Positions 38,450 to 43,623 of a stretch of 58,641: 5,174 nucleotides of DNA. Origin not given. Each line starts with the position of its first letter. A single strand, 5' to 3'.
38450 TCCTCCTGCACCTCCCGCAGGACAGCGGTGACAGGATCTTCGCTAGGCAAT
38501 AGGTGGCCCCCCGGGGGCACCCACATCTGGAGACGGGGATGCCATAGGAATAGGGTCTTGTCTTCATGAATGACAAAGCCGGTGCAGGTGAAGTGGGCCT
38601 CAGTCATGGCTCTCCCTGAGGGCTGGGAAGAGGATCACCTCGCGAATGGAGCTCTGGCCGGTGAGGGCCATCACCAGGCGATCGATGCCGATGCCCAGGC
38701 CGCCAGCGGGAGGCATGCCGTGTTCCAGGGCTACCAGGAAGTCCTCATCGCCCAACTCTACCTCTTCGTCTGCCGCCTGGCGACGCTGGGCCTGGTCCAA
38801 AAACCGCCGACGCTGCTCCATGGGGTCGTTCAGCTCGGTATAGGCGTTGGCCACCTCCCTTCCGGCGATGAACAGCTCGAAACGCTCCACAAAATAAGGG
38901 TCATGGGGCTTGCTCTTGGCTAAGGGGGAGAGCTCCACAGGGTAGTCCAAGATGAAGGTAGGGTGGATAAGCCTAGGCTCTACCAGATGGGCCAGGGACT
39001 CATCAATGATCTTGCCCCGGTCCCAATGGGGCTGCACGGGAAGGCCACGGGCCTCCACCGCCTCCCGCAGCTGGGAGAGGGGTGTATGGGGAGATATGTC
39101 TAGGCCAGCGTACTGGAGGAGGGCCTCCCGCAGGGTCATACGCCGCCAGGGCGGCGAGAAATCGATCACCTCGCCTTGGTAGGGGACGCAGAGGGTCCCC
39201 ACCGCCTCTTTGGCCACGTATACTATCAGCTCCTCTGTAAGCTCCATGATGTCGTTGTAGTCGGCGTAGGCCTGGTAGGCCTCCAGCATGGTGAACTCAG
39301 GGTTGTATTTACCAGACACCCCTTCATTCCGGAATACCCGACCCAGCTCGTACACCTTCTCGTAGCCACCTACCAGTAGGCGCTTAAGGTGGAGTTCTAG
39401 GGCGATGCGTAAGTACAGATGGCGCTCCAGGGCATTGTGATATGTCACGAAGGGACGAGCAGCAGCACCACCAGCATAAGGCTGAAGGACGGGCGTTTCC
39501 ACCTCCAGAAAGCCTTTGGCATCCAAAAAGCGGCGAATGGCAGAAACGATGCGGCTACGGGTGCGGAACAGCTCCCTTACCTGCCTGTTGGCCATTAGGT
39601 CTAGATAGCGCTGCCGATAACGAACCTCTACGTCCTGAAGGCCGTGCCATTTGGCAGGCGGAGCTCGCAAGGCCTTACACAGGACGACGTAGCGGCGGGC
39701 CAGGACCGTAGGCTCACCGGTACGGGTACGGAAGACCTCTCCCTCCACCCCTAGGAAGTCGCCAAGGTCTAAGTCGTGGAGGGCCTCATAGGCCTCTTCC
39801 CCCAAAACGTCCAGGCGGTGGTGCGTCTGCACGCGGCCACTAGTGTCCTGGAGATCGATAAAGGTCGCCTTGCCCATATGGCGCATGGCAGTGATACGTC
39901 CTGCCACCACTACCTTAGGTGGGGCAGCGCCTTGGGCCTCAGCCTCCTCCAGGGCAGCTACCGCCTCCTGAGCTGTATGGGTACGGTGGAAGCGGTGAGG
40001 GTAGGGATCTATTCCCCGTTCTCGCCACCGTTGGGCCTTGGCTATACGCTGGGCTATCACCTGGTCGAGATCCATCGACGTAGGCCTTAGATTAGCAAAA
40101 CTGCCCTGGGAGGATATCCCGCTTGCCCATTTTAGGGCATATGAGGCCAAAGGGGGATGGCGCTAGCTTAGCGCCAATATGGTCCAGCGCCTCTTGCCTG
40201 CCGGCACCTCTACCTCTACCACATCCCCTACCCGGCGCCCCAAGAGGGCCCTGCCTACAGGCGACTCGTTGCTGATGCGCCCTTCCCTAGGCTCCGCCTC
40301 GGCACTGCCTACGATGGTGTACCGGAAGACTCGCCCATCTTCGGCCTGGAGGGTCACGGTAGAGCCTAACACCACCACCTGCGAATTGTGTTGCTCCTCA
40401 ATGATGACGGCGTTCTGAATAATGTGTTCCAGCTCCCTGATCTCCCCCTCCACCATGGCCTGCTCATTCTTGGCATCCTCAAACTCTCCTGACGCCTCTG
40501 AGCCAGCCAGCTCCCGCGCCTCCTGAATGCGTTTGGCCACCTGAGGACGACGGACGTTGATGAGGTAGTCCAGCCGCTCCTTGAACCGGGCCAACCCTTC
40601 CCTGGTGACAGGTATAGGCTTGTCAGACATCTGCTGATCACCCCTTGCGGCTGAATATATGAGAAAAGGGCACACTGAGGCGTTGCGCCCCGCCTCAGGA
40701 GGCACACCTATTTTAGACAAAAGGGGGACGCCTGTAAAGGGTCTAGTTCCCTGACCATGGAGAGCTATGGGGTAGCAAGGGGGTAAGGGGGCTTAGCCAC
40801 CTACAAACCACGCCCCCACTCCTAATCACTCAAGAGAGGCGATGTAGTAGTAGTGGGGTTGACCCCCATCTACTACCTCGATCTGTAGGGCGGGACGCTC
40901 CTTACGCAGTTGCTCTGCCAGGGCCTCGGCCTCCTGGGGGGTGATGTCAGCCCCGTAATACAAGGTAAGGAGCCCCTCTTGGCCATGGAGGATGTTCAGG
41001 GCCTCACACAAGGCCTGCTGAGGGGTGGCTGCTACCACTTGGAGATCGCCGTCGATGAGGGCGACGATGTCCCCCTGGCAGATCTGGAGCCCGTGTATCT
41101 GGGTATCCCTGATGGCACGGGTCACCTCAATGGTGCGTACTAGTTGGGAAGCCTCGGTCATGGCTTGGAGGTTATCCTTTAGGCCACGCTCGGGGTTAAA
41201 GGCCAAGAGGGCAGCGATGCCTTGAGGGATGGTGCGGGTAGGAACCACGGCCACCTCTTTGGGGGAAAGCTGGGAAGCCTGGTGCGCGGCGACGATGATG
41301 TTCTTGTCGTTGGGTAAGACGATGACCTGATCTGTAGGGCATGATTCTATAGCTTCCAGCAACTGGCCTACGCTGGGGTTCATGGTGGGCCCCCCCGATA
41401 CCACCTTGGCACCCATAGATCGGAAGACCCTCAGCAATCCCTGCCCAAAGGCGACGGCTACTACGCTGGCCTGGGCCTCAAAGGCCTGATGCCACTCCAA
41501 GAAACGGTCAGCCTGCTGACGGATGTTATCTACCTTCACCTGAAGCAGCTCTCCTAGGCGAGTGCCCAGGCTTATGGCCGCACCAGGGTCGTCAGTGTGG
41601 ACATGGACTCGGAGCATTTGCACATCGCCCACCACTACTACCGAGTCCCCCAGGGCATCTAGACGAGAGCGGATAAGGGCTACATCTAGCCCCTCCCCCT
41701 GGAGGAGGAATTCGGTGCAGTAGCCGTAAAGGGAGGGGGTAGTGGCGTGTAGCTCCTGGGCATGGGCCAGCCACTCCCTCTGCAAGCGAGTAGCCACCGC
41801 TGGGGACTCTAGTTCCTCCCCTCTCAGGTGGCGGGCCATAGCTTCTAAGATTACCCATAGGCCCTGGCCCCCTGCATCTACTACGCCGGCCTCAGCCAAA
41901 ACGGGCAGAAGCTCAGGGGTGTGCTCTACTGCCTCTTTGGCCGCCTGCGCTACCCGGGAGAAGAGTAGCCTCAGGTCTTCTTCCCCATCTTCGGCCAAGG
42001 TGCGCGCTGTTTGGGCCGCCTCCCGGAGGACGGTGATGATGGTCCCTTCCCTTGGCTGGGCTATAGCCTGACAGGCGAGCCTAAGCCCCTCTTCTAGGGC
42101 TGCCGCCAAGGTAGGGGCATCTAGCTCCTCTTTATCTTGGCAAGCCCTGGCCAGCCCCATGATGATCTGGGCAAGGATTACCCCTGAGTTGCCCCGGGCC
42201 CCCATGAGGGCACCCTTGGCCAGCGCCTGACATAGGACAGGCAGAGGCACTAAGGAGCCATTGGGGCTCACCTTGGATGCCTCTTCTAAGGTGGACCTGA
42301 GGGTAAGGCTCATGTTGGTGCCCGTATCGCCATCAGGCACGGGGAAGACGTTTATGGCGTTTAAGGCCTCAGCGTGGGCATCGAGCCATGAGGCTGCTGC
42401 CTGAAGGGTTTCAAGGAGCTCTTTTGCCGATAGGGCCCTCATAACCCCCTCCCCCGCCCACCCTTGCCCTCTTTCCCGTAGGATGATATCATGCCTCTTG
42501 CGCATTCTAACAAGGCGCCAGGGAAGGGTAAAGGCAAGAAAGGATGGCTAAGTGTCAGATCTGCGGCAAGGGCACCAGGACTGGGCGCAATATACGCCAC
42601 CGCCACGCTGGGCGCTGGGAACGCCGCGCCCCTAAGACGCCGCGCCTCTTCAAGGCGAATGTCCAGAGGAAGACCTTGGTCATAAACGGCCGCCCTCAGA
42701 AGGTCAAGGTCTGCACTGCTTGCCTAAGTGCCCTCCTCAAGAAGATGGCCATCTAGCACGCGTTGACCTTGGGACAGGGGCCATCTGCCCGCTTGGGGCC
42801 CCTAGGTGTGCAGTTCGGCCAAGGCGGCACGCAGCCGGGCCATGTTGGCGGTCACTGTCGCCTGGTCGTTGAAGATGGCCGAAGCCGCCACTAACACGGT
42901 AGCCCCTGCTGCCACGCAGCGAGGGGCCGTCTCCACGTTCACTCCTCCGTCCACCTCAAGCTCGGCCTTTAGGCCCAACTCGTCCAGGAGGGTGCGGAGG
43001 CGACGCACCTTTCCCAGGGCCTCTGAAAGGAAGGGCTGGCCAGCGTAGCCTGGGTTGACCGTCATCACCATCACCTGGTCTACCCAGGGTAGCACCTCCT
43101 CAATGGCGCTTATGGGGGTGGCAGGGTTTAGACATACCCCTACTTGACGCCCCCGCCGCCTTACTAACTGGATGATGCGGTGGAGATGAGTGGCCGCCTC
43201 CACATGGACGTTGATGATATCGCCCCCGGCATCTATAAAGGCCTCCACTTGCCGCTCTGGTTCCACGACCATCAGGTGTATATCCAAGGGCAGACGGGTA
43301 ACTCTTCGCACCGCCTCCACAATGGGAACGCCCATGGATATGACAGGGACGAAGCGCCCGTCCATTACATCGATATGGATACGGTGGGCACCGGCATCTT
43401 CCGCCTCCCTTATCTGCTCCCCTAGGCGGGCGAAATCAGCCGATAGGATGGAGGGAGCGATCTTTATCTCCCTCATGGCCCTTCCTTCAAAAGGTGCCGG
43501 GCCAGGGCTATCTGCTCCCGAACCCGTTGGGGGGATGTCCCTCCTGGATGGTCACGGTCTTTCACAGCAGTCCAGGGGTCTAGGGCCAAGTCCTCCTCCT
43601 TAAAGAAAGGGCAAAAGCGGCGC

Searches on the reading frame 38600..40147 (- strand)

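Call 61: search_protein_families(library=pfam, proteins=[window:38600-40147:-], max_evalue=0.00001)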
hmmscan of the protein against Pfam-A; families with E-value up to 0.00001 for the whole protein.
window:38600-40147:- (515 aa): 2 families
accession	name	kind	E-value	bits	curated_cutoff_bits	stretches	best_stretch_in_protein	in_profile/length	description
PF00152.25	tRNA-synt_2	-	6.2e-90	301.8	25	1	173-509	2-306/308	tRNA synthetases class II (D, K and N)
PF01336.31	tRNA_anti-codon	-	2.4e-13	50.2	27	1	79-156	1-75/75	OB-fold nucleic acid binding domain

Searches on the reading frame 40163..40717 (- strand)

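Call 61: search_protein_families(library=pfam, proteins=[window:40163-40717:-], max_evalue=0.00001)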
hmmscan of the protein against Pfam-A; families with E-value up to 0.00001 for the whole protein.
window:40163-40717:- (184 aa): 2 families
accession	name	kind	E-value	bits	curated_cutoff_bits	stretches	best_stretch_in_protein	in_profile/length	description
PF01272.25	GreA_GreB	-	5.5e-27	94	26.9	1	112-182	3-74/77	Transcription elongation factor, GreA/GreB, C-term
PF03449.20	GreA_GreB_N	-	2.2e-20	73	24.5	1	35-105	1-71/71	Transcription elongation factor, N-terminal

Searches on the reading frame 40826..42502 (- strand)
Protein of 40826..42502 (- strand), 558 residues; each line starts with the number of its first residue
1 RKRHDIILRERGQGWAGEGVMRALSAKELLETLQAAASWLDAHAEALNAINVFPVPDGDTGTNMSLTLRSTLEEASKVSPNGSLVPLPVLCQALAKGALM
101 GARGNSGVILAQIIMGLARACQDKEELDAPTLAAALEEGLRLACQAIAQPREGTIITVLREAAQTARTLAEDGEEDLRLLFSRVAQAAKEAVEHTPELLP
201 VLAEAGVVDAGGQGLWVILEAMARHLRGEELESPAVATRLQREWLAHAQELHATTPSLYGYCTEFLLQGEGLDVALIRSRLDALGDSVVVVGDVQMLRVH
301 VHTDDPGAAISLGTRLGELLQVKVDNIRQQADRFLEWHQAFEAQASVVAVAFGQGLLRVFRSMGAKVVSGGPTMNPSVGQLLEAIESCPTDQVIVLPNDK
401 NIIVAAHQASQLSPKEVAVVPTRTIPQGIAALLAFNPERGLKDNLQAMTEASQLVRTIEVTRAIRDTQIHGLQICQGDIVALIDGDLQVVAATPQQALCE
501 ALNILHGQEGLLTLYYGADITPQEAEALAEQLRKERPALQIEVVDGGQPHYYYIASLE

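Call 61: search_protein_families(library=pfam, proteins=[window:40826-42502:-], max_evalue=0.00001)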
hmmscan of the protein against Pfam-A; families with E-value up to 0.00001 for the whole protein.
window:40826-42502:- (558 aa): 3 families
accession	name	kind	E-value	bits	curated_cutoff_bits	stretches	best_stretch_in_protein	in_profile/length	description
PF13684.11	FakA-like_C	-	3.3e-71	239.5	23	1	347-558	2-216/216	Fatty acid kinase subunit A-like, C-terminal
PF02734.22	Dak2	-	8.1e-45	153.3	27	1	54-223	1-173/174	DAK2 domain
PF21645.3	FakA-like_M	-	1.3e-24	86.2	24.9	1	259-332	2-78/80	Fatty acid kinase subunit A-like, middle domain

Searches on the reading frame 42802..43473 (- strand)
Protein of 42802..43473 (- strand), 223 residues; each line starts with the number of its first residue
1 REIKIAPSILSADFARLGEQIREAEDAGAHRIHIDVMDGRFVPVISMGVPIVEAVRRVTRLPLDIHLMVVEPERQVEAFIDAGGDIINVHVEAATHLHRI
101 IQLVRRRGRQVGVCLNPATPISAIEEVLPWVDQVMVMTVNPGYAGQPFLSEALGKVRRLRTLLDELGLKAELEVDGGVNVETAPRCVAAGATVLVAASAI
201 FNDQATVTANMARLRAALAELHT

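Call 61: search_protein_families(library=pfam, proteins=[window:42802-43473:-], max_evalue=0.00001)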
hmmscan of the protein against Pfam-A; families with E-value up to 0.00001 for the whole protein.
window:42802-43473:- (223 aa): 1 family
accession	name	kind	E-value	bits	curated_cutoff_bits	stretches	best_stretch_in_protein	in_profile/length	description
PF00834.25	Ribul_P_3_epim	-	6.3e-74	248.1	21.1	1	4-201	1-198/198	Ribulose-phosphate 3 epimerase family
